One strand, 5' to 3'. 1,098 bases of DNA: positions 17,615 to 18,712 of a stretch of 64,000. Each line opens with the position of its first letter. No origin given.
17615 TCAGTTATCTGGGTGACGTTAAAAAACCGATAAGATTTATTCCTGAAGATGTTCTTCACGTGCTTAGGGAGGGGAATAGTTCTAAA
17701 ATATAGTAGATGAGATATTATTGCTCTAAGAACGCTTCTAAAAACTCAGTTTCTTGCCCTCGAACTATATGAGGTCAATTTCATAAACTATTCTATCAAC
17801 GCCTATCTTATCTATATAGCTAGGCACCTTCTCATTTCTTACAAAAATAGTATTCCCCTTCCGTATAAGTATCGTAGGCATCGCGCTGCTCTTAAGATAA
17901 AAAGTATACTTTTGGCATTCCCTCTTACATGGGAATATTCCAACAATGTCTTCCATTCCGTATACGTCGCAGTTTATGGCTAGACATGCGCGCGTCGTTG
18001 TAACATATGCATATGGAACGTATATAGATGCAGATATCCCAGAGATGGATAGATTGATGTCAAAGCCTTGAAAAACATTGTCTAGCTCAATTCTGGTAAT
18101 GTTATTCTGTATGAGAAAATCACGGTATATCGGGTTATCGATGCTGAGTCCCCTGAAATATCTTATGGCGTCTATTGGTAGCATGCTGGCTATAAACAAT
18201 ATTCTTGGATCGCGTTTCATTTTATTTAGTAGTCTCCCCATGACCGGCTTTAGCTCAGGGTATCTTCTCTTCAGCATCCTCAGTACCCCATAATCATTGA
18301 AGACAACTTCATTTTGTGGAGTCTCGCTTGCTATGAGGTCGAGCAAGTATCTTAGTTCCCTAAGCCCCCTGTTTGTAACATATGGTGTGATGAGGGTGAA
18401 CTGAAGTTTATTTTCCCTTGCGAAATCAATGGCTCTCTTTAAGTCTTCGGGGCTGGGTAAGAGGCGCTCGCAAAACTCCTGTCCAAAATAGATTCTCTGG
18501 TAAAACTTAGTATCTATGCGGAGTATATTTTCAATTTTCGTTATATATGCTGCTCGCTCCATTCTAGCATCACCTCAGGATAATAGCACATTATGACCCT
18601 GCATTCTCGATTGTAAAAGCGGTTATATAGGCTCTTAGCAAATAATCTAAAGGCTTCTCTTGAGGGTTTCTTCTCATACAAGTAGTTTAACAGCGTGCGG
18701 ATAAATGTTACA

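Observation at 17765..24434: Tightly coupled six-gene operon: cupin, two PCMH-type flavoproteins, a CCG Fe-S protein and a U32 pair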

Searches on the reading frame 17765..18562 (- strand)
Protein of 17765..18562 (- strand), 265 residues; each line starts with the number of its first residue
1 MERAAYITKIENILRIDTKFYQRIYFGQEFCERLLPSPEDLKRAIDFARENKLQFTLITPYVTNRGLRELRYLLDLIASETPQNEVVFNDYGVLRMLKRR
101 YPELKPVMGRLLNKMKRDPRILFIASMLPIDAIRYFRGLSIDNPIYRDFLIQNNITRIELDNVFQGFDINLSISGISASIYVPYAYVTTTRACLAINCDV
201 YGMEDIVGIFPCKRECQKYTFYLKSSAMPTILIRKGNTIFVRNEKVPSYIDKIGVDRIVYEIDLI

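Call 3: search_protein_families(library=pfam, proteins=[window:17765-18562:-], max_evalue=0.01)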
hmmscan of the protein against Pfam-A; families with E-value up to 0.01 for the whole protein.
window:17765-18562:- (265 aa): 0 families

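Call 4: search_protein_families(library=ncbifam, proteins=[window:17765-18562:-], max_evalue=0.01)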
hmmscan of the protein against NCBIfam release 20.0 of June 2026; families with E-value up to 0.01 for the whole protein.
window:17765-18562:- (265 aa): 0 families

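Call 9: search_solved_structures(query=window:17765-18562:-, max_evalue=10, show_alignments=2)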
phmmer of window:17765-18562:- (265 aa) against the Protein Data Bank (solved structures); distinct sequences matched with E-value up to 10: 1.
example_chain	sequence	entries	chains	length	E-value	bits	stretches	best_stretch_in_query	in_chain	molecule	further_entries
5u4s_A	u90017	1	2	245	0.079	15.5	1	33-128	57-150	Putative short chain dehydrogenase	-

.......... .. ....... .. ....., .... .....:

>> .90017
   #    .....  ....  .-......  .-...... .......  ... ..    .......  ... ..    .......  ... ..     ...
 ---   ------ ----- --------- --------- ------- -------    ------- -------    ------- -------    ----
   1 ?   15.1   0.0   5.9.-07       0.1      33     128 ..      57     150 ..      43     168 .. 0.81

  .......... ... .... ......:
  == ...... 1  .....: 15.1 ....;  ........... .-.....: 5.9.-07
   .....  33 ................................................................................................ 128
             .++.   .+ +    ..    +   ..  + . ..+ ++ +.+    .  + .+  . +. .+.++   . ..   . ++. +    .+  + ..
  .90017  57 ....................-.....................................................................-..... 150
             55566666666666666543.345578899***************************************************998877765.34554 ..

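Call 18: find_homologous_proteins(query=window:17765-18562:-, max_evalue=0.001)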
Query window:17765-18562:- (265 aa): 503 proteins with E <= 0.001 among 886 candidates; the best 120 are listed.
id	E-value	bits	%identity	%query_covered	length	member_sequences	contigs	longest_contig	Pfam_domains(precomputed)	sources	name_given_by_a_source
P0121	6.7e-172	588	100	100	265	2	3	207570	-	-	-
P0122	8.7e-155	532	87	100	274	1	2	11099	-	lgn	-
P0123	2.2e-122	425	70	100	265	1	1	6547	-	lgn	-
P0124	1.5e-117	410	66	100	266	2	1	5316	-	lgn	-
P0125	9.6e-117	407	66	100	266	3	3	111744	-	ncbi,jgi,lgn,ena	ncbi:MAG: hypothetical protein QXL74_08615 [Candidatus Bathyarchaeia archaeon]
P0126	1.3e-113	397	64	100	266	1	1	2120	-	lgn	-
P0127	1.5e-113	396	63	100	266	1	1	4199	-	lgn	-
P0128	6.6e-106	371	62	98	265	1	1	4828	-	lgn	-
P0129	3.1e-105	369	63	100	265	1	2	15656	-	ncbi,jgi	ncbi:MAG: hypothetical protein QXL85_06645 [Candidatus Bathyarchaeia archaeon]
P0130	6.6e-105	368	63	100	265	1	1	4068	-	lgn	-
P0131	1.5e-103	364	58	98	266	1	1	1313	-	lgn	-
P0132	3.4e-103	362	60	98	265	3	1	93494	-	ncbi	ncbi:MAG: hypothetical protein QXE00_02330 [Candidatus Bathyarchaeia archaeon]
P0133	5.6e-103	362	61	100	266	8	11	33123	-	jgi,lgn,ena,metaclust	jgi:hypothetical protein|metaclust:\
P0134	4.7e-102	359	59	98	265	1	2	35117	-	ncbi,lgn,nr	ncbi:MAG: hypothetical protein RMJ15_08485 [Nitrososphaerota archaeon]|nr:hypothetical protein [Cand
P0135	5.7e-102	358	61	98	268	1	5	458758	-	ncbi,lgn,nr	ncbi:MAG: hypothetical protein QXR45_10840 [Candidatus Bathyarchaeia archaeon]|nr:hypothetical prote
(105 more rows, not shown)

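Call 32: predict_structure(alignment_id=A1)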
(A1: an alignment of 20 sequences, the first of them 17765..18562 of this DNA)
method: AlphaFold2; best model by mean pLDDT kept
length: 265 residues; sequences in the alignment: 20
mean_pLDDT: 72.7   pTM: 0.74
mean pLDDT of the five models: 72.7, 72.5, 71.6, 69.9, 59.2
residues with pLDDT >= 90: 88; 70-90: 68; 50-70: 50; < 50: 59
segments of 3 or more residues with pLDDT < 50: 113-121, 164-166, 186-192, 205-241
pLDDT, mean of each block of 10 residues (from residue 1): 92 93 90 86 97 94 84 96 90 88 91 48 62 62 74 88 57 84 57 50 48 38 32 37 68 89 67
secondary structure, 60 per line:
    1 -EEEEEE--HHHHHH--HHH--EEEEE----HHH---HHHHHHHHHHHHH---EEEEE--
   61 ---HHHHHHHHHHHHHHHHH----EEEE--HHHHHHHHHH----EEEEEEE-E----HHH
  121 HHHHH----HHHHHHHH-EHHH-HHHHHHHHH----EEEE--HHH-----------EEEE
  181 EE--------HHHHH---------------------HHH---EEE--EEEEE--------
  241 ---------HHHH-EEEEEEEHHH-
elements in order: E2-7 H10-15 E23-27 H38-50 E54-58 H64-80 E85-88 H91-100 E105-111 H118-125 H130-137 H144-152 E157-160 E177-182 H191-195 E223-225 E228-232 H250-253 E255-261

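Call 35: fold_search(model_id=the predicted structure, library=pdb)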
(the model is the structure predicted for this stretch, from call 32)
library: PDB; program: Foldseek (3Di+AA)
matches with E <= 10: 1720; with E <= 0.001: 6
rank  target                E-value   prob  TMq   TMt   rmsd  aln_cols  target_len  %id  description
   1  5d88                  9.7e-06  1.00  0.48  0.51   8.1       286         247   13  The Structure of the U32 Peptidase Mk0906 (released 2015-12-02)
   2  7s2m_C                4.3e-04  1.00  0.43  0.46   8.7       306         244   11  Crystal structure of sulfonamide resistance enzyme Sul3 in complex with 6-hydroxymethylpterin (released 2023-05-03)
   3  2aaa                  5.1e-04  0.82  0.23  0.15  13.7       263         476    9  CALCIUM BINDING IN ALPHA-AMYLASES: AN X-RAY DIFFRACTION STUDY AT 2.1 ANGSTROMS RESOLUTION OF TWO ENZYMES FROM ASPERGILLU (released 1993-07-15)
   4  6w6a_A                6.6e-04  1.00  0.36  0.38   6.6       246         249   11  Crystal structure of a pyridoxine 5'-phosphate synthease from Stenotrophomonas maltophilia K279a (released 2020-03-25)
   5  1xas                  7.4e-04  1.00  0.39  0.36   6.9       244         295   11  CRYSTAL STRUCTURE, AT 2.6 ANGSTROMS RESOLUTION, OF THE STREPTOMYCES LIVIDANS XYLANASE A, A MEMBER OF THE F FAMILY OF BET (released 1995-05-31)
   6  1e0x_A                9.0e-04  1.00  0.39  0.35   6.8       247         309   10  XYLANASE 10A FROM SREPTOMYCES LIVIDANS. XYLOBIOSYL-ENZYME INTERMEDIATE AT 1.65 A (released 2001-04-05)
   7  6w6a_B                1.1e-03  1.00  0.38  0.41   6.2       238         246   10  Crystal structure of a pyridoxine 5'-phosphate synthease from Stenotrophomonas maltophilia K279a (released 2020-03-25)
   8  1dl3_A                1.2e-03  0.99  0.34  0.44   6.9       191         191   13  CRYSTAL STRUCTURE OF MUTUALLY GENERATED MONOMERS OF DIMERIC PHOSPHORIBOSYLANTRANILATE ISOMERASE FROM THERMOTOGA MARITI (released 1999-12-27)
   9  4l4p_A                1.3e-03  0.99  0.39  0.33   8.9       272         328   13  the mutant(E139A) structure in complex with xylotriose (released 2014-05-07)
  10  8k7m_A                1.3e-03  0.97  0.31  0.35   8.3       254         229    9  De novo design protein -T01 (released 2024-07-31)
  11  1e0v_A                1.4e-03  1.00  0.41  0.37   6.4       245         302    9  Xylanase 10A from Sreptomyces lividans. cellobiosyl-enzyme intermediate at 1.7 A (released 2001-04-05)
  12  1od8                  1.8e-03  1.00  0.40  0.36   6.7       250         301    9  Xylanase Xyn10A from Streptomyces lividans in complex with xylobio-isofagomine lactam (released 2003-04-08)
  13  4pmd_A                1.8e-03  0.98  0.44  0.37   8.5       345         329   13  Crystal structure of CbXyn10B from Caldicellulosiruptor bescii and its mutant(E139A) in complex with hydrolyzed xylote (released 2015-06-24)
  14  2d1z_A                2.0e-03  0.99  0.39  0.27   7.4       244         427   10  Crystal structure of catalytic-site mutant xylanase from Streptomyces olivaceoviridis E-86 (released 2006-10-10)
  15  4l4o                  2.4e-03  0.97  0.42  0.35   9.4       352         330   10  The crystal structure of CbXyn10B in native form (released 2014-05-07)
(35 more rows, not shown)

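Call 102: search_protein_representatives(alignment_id=A1)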
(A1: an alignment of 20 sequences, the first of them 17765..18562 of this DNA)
Query: 20 sequences, 265 profile positions. Proteins with E-value up to 0.001 (for the whole library): 1888; up to 1e-10: 1318; up to 1e-30: 533. The best 150 are listed.
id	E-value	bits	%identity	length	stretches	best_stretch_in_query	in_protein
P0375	6.6e-114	396.0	-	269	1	1-265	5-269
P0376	2.7e-98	344.8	-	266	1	1-265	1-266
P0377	7.0e-96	336.9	-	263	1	1-265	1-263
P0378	4.4e-88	311.3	-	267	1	1-261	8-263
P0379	2.2e-86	305.8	-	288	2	1-138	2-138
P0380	6.0e-86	304.4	-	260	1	1-260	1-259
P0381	1.8e-84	299.5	-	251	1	1-265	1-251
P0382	6.5e-81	287.8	-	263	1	1-265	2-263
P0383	7.4e-81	287.7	-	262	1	1-265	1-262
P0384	2.5e-80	286.0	-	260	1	1-263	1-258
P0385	4.7e-80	285.0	-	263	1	1-264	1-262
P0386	1.0e-78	280.6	-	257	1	1-265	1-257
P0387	1.2e-78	280.4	-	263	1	1-263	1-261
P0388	4.4e-77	275.3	-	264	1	1-262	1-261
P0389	1.2e-76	273.8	-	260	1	1-264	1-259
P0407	1.1e-70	254.4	-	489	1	14-259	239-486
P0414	6.7e-69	248.5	-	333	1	19-265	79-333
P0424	2.5e-66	240.0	-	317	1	17-265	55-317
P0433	2.1e-63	230.4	-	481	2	1-121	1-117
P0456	7.3e-60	218.8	-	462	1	1-264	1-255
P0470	2.6e-57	210.5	-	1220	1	2-264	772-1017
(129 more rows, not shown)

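Call 103: search_protein_families(library=pfam, proteins=[P0470, P0407, P0456, P0433, P0414, P0424], max_evalue=0.001)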
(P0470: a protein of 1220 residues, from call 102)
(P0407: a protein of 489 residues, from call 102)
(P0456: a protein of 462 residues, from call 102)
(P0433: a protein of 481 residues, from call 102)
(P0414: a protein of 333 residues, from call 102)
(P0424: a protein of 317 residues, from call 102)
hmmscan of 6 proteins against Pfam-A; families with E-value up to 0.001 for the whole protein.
P0470 (1220 aa): 12 families
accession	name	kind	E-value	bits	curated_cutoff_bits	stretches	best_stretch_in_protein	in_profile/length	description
PF00534.26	Glycos_transf_1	-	1.5e-21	77.1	26.4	1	570-741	10-169/172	Glycosyl transferases group 1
PF04055.27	Radical_SAM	-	6.8e-19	69.1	29.5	1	168-332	2-165/166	Radical SAM superfamily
PF13692.12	Glyco_trans_1_4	-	1.7e-17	64.4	27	1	577-713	3-128/142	Glycosyl transferases group 1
PF13649.12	Methyltransf_25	-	3.1e-16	60.3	27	1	1063-1153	1-97/97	Methyltransferase domain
PF08241.18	Methyltransf_11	-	5.2e-15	56.3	21.2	1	1064-1155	1-93/95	Methyltransferase domain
PF13847.12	Methyltransf_31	-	1.6e-12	47.8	27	1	1060-1165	4-117/145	Methyltransferase domain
PF08242.18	Methyltransf_12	-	1e-09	39.4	30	1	1064-1155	1-98/98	Methyltransferase domain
PF13489.12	Methyltransf_23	-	2.9e-07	30.8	27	1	1057-1165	20-124/164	Methyltransferase domain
PF02310.24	B12-binding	-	3.1e-07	30.7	32.1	0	80-148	46-116/121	B12 binding domain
PF03848.20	TehB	-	1e-06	28.8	20.4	1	1058-1151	29-126/193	Tellurite resistance protein TehB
PF05724.17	TPMT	-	4.5e-05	23.7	26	1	1025-1097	5-75/218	Thiopurine S-methyltransferase (TPMT)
PF02353.26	CMAS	-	0.00016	21.6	27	1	1052-1163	55-170/273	Mycolic acid cyclopropane synthetase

P0407 (489 aa): 11 families
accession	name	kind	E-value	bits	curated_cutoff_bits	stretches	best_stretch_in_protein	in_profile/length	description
PF08241.18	Methyltransf_11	-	1e-20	74.6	21.2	1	55-147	1-94/95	Methyltransferase domain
PF13649.12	Methyltransf_25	-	1.3e-19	71.1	27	1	54-144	1-97/97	Methyltransferase domain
PF13847.12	Methyltransf_31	-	6.9e-15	55.4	27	1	51-152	4-113/145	Methyltransferase domain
PF08242.18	Methyltransf_12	-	1.3e-12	48.7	30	1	55-146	1-98/98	Methyltransferase domain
PF13489.12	Methyltransf_23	-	9.9e-11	42.1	27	1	34-151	7-119/164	Methyltransferase domain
PF05724.17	TPMT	-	1.2e-10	41.9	26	1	12-184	4-190/218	Thiopurine S-methyltransferase (TPMT)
PF03848.20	TehB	-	2.5e-07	30.8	20.4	1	51-92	31-72/193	Tellurite resistance protein TehB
PF01209.24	Ubie_methyltran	-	2.8e-07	30.6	20.1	1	37-152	36-155/233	ubiE/COQ5 methyltransferase family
PF05148.21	Methyltransf_8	-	2.2e-06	28.1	27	1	31-148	55-156/219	Hypothetical methyltransferase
PF02353.26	CMAS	-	6.7e-06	26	27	1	52-155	64-171/273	Mycolic acid cyclopropane synthetase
PF05175.20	MTS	-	6.4e-05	23.1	23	1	39-100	23-88/170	Methyltransferase small domain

P0456 (462 aa): 6 families
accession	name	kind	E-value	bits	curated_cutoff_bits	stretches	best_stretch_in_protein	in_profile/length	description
PF08241.18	Methyltransf_11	-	1e-13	52.2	21.2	1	303-395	1-95/95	Methyltransferase domain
PF13649.12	Methyltransf_25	-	2e-12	48.1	27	1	302-391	1-97/97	Methyltransferase domain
PF13489.12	Methyltransf_23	-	1.3e-11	45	27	1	295-405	19-127/164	Methyltransferase domain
PF08242.18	Methyltransf_12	-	6e-08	33.8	30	1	303-392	1-97/98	Methyltransferase domain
PF13847.12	Methyltransf_31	-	2e-07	31.2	27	1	297-399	2-113/145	Methyltransferase domain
PF07021.18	MetW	-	0.00084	19.5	21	0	288-339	3-55/193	Methionine biosynthesis protein MetW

P0433 (481 aa): 8 families
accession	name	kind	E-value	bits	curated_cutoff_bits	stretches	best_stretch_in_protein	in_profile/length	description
PF08241.18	Methyltransf_11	-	3.5e-16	60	21.2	1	326-419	1-95/95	Methyltransferase domain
PF13649.12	Methyltransf_25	-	2.4e-15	57.4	27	1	326-415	2-97/97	Methyltransferase domain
PF13847.12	Methyltransf_31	-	3.4e-12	46.7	27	1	322-423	4-113/145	Methyltransferase domain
PF08242.18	Methyltransf_12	-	1.2e-07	32.8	30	1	326-417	1-98/98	Methyltransferase domain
PF13489.12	Methyltransf_23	-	2.5e-07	31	27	1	320-425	21-122/164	Methyltransferase domain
PF05724.17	TPMT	-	1.5e-05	25.2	26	1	288-363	6-81/218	Thiopurine S-methyltransferase (TPMT)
PF03848.20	TehB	-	5.8e-05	23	20.4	1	317-381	26-90/193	Tellurite resistance protein TehB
PF20922.3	Anamorsin_N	-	0.00091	19.4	27.1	0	370-419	39-87/163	Anamorsin, N-terminal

P0414 (333 aa): 0 families

P0424 (317 aa): 0 families

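Call 107: search_solved_structures(query=A1, max_evalue=10, show_alignments=2)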
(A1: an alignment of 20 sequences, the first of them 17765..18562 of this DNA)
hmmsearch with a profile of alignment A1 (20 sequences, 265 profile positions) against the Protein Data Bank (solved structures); distinct sequences matched with E-value up to 10: 3.
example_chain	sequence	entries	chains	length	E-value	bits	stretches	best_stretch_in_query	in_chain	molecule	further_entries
5u4s_A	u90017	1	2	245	0.64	12.5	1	32-113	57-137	Putative short chain dehydrogenase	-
7fcc_A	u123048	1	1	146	0.73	12.3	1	31-90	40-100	Isoform 4 of Interleukin-1 receptor accessory protein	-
3myv_A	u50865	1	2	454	1.2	11.6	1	65-105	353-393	SusD superfamily protein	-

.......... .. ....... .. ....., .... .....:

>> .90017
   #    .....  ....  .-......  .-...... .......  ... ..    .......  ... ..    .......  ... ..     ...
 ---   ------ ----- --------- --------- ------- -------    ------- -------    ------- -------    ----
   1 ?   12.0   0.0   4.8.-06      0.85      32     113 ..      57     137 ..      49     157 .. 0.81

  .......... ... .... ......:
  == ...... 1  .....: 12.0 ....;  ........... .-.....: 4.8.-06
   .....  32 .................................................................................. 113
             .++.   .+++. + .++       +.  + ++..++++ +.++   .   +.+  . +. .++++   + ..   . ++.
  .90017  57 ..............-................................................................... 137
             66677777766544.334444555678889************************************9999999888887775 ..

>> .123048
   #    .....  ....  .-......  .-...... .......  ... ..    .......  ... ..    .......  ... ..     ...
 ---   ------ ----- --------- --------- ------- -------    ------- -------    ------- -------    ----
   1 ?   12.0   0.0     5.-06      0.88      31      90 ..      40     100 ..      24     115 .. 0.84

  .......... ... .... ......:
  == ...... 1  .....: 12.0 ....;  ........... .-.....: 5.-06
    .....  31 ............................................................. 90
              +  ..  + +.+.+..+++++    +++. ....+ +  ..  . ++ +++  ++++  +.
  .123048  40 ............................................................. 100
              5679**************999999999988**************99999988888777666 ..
